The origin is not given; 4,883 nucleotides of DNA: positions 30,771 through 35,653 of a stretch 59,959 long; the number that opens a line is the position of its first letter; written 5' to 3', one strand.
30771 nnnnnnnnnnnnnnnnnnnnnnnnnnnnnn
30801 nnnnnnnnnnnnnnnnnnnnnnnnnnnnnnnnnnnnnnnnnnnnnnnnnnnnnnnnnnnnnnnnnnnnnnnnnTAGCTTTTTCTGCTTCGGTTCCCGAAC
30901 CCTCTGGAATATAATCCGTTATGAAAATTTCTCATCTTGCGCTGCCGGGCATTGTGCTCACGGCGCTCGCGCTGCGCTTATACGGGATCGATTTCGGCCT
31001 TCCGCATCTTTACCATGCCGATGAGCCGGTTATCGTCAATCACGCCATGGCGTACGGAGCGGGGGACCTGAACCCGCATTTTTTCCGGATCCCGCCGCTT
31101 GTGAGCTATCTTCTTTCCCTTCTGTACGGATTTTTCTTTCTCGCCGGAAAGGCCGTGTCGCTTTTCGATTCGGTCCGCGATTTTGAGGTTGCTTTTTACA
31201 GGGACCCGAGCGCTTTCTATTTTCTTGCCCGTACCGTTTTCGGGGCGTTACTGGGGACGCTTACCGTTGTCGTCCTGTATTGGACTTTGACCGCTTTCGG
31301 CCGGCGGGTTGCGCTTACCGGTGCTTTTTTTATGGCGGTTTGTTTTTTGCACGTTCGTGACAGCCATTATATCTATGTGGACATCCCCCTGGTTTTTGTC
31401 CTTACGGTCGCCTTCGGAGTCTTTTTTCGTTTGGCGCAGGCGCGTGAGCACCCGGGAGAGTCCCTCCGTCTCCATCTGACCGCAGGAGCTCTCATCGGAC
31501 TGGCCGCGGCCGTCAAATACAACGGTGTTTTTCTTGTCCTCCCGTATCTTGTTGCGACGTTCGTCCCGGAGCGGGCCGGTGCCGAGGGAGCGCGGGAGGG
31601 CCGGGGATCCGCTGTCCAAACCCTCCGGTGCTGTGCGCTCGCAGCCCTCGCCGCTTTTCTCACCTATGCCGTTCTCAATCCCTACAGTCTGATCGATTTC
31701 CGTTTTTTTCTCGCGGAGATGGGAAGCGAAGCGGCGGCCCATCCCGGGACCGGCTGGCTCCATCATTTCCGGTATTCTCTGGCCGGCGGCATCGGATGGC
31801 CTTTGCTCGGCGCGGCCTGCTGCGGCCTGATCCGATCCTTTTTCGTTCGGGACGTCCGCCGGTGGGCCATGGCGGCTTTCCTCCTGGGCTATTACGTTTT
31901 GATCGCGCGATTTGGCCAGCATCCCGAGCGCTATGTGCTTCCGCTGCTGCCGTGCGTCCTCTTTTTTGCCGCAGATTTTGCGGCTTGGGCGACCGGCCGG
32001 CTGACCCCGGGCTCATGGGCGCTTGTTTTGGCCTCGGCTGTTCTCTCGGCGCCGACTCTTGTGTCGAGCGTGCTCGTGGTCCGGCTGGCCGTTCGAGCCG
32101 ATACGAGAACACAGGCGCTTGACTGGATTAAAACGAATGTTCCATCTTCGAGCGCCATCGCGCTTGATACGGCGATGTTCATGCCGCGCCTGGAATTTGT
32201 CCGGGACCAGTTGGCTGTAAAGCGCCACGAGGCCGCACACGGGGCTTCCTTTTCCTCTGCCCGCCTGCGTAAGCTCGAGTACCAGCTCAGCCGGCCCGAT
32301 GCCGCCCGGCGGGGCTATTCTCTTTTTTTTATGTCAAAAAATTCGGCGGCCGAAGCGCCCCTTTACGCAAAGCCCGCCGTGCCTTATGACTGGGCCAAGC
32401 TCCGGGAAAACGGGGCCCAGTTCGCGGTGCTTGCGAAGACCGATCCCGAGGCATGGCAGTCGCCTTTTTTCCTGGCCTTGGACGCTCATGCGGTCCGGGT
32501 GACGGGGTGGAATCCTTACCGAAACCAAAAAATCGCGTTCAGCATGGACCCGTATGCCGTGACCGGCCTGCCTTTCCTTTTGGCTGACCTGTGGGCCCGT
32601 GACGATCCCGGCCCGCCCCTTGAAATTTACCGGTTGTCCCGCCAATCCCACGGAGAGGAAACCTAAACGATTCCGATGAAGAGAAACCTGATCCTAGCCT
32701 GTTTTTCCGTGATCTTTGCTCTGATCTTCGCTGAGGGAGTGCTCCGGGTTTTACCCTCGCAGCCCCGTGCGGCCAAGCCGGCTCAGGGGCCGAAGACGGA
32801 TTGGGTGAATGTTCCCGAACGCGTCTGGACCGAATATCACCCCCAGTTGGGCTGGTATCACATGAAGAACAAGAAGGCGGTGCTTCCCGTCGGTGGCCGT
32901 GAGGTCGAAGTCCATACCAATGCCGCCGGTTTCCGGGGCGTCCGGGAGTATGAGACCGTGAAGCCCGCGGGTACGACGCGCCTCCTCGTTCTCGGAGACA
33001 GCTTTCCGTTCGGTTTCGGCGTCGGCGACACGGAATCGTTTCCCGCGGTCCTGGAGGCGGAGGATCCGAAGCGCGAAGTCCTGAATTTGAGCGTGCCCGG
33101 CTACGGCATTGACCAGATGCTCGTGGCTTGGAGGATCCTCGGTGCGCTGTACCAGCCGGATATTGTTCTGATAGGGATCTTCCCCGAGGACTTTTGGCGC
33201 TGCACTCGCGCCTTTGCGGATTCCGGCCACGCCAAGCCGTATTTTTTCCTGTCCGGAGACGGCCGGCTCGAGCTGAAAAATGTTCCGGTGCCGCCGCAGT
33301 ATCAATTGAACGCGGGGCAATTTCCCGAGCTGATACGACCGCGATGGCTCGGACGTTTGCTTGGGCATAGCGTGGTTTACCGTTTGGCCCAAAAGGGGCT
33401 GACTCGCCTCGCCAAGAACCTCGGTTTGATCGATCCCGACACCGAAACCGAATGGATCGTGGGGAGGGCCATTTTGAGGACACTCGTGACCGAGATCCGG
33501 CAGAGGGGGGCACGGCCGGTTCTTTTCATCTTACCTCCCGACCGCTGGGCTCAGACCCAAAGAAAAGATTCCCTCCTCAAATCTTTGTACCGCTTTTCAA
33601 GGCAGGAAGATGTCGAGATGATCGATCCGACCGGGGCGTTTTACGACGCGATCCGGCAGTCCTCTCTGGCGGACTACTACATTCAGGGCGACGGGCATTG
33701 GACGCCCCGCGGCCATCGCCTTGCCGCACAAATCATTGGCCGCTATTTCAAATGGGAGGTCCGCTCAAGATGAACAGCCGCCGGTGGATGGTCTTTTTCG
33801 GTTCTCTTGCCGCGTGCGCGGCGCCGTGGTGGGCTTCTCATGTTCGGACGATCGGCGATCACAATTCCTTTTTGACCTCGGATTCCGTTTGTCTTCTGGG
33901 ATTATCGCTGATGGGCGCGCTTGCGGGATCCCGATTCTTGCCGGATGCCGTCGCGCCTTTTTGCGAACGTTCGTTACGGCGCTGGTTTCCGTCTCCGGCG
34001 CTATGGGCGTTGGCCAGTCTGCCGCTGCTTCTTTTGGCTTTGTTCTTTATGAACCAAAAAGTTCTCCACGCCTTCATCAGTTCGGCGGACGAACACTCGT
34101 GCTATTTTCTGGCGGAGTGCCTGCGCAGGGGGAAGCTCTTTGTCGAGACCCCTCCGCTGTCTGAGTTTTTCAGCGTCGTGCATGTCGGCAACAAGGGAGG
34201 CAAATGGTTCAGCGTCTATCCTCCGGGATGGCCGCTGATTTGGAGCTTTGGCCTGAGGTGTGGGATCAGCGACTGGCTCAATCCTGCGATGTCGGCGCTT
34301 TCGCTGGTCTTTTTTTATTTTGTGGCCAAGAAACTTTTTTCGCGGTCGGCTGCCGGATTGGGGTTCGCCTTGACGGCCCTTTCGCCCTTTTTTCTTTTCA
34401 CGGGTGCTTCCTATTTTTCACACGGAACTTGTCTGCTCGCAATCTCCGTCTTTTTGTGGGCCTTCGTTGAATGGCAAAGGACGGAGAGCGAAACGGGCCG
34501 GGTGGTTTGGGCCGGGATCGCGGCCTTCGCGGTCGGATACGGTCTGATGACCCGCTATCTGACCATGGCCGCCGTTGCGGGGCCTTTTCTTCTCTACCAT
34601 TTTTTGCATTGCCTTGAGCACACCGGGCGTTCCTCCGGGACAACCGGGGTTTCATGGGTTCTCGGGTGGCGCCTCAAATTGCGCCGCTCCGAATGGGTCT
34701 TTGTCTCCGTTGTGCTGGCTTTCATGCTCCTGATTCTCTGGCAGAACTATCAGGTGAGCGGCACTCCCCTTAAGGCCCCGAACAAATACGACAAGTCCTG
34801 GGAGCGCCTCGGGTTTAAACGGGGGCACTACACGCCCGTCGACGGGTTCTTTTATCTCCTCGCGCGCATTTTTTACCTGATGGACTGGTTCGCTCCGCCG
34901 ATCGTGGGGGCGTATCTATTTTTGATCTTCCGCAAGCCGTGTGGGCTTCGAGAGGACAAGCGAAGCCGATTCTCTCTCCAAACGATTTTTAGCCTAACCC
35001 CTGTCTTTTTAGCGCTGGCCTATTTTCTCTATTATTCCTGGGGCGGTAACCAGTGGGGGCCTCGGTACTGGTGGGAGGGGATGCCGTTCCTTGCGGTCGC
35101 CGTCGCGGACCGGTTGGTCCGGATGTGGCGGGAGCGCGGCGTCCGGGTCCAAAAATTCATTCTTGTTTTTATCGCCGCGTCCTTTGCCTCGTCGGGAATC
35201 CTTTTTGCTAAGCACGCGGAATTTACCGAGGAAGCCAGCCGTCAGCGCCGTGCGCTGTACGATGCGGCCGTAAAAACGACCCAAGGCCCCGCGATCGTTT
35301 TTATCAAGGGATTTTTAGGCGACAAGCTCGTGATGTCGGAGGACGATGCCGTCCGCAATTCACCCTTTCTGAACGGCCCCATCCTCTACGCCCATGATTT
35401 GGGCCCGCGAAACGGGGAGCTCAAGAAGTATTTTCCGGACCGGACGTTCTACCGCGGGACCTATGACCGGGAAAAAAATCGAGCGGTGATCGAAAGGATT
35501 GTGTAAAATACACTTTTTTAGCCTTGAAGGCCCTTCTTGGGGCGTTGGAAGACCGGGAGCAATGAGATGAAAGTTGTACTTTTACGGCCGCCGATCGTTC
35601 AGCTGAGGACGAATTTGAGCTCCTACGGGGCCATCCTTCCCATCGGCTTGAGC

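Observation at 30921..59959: A 29-kb co-directional locus combining many GT-C transferases, radical SAM enzymes and a phosphonate pathway: candidate undescribed envelope-modification system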

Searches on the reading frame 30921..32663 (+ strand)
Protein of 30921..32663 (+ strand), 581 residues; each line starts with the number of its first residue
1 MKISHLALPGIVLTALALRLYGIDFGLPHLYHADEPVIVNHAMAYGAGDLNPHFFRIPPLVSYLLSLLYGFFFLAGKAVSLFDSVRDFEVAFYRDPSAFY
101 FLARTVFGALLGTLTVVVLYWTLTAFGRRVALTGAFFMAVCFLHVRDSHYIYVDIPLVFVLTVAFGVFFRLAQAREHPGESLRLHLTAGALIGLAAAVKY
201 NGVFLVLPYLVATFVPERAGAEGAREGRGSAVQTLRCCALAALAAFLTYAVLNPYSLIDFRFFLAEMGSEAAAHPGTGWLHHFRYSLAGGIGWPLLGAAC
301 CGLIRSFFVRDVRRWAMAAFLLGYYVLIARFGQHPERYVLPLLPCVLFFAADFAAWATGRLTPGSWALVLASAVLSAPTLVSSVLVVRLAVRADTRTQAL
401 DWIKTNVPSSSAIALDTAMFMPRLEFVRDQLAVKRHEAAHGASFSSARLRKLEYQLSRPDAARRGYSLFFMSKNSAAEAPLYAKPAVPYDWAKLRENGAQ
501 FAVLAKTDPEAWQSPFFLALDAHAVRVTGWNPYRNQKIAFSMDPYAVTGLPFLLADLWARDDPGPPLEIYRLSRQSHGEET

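Call 4: search_protein_families(library=pfam, proteins=[window:30921-32663:+], max_evalue=0.01)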
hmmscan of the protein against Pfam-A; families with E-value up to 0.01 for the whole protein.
window:30921-32663:+ (581 aa): 2 families
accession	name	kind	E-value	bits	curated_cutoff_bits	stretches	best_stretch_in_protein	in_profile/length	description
PF02366.24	PMT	-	2.2e-14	54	22.7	1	58-214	46-197/245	Dolichyl-phosphate-mannose-protein mannosyltransferase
PF13231.12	PMT_2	-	2e-08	35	26.1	1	106-214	26-130/160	Dolichyl-phosphate-mannose-protein mannosyltransferase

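Call 47: search_solved_structures(query=window:30921-32663:+, max_evalue=0.01)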
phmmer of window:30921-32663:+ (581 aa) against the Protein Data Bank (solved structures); distinct sequences matched with E-value up to 0.01: 1.
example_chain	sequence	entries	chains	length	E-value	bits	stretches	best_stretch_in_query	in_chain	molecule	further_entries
6p25_A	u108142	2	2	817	1.2e-07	34.1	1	79-206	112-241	Dolichyl-phosphate-mannose--protein mannosyltransferase 1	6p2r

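Call 57: search_protein_families(library=ncbifam, proteins=[window:30921-32663:+], max_evalue=0.0001)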
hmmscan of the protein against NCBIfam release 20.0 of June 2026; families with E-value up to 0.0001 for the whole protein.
window:30921-32663:+ (581 aa): 0 families

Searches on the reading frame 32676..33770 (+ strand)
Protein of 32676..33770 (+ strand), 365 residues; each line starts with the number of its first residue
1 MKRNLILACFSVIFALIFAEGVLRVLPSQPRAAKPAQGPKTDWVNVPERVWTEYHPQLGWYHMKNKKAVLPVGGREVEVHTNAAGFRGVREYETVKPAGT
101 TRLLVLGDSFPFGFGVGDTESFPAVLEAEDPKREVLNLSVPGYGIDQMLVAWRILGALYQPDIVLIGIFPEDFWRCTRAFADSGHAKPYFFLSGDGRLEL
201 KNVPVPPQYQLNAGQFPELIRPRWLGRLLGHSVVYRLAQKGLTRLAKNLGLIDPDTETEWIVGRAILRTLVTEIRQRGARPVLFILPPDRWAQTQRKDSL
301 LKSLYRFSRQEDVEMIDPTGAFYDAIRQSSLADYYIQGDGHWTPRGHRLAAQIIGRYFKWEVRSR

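Call 4: search_protein_families(library=pfam, proteins=[window:32676-33770:+], max_evalue=0.01)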
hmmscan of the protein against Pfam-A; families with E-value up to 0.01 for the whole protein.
window:32676-33770:+ (365 aa): 2 families
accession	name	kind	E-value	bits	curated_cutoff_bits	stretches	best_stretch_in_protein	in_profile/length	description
PF13472.12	Lipase_GDSL_2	-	2.5e-09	38.3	32.9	1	105-168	1-70/178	GDSL-like Lipase/Acylhydrolase family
PF16822.11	ALGX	-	0.00011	22.4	26.5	1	299-356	73-128/268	SGNH hydrolase-like domain, acetyltransferase AlgX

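Call 57: search_protein_families(library=ncbifam, proteins=[window:32676-33770:+], max_evalue=0.0001)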
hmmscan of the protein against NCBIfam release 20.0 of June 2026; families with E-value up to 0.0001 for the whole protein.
window:32676-33770:+ (365 aa): 2 families
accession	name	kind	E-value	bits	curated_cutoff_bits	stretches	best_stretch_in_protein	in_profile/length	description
NF047475.1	GDSL_LA_2490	hypoth_equivalog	5.4e-12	45.7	325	1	76-147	62-132/431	LA_2490 family SGNH/GDSL-type esterase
NF047474.1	GDSL_LA_2486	hypoth_equivalog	8.7e-10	38.3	300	0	75-142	62-130/326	LA_2486 family SGNH/GDSL-type esterase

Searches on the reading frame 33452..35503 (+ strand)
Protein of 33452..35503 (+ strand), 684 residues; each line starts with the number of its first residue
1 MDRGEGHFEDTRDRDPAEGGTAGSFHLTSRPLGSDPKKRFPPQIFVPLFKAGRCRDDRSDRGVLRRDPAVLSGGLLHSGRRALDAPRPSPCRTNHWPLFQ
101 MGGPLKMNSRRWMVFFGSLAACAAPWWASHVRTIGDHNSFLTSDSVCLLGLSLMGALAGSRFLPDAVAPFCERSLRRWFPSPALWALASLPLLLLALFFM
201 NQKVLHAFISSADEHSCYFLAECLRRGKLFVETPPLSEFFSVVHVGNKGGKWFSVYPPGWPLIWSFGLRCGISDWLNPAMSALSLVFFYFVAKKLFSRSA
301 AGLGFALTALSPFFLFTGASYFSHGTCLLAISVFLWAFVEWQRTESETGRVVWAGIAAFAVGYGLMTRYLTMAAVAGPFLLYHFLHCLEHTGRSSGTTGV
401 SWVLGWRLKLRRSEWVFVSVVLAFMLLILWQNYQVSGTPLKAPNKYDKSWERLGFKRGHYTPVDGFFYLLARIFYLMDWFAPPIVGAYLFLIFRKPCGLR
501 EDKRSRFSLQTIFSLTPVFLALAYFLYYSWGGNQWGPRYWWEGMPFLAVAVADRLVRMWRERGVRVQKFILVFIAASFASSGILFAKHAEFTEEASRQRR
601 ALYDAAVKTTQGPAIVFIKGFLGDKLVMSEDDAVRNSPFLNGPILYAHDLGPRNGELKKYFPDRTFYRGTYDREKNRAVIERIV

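Call 4: search_protein_families(library=pfam, proteins=[window:33452-35503:+], max_evalue=0.01)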
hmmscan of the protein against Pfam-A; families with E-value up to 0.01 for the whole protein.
window:33452-35503:+ (684 aa): 1 family
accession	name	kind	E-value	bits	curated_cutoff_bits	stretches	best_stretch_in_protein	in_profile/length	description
PF13231.12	PMT_2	-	5.4e-06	27.1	26.1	1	279-386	30-132/160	Dolichyl-phosphate-mannose-protein mannosyltransferase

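Call 57: search_protein_families(library=ncbifam, proteins=[window:33770-35503:+], max_evalue=0.0001)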
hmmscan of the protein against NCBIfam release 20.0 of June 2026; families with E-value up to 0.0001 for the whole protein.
window:33770-35503:+ (578 aa): 1 family
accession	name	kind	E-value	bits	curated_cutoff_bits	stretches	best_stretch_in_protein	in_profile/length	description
NF047440.1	LA3751_2_3_fam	subfamily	4.7e-08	32.3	200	1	129-477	58-383/460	LA_3751/LA_3752 family putative glycosyltransferase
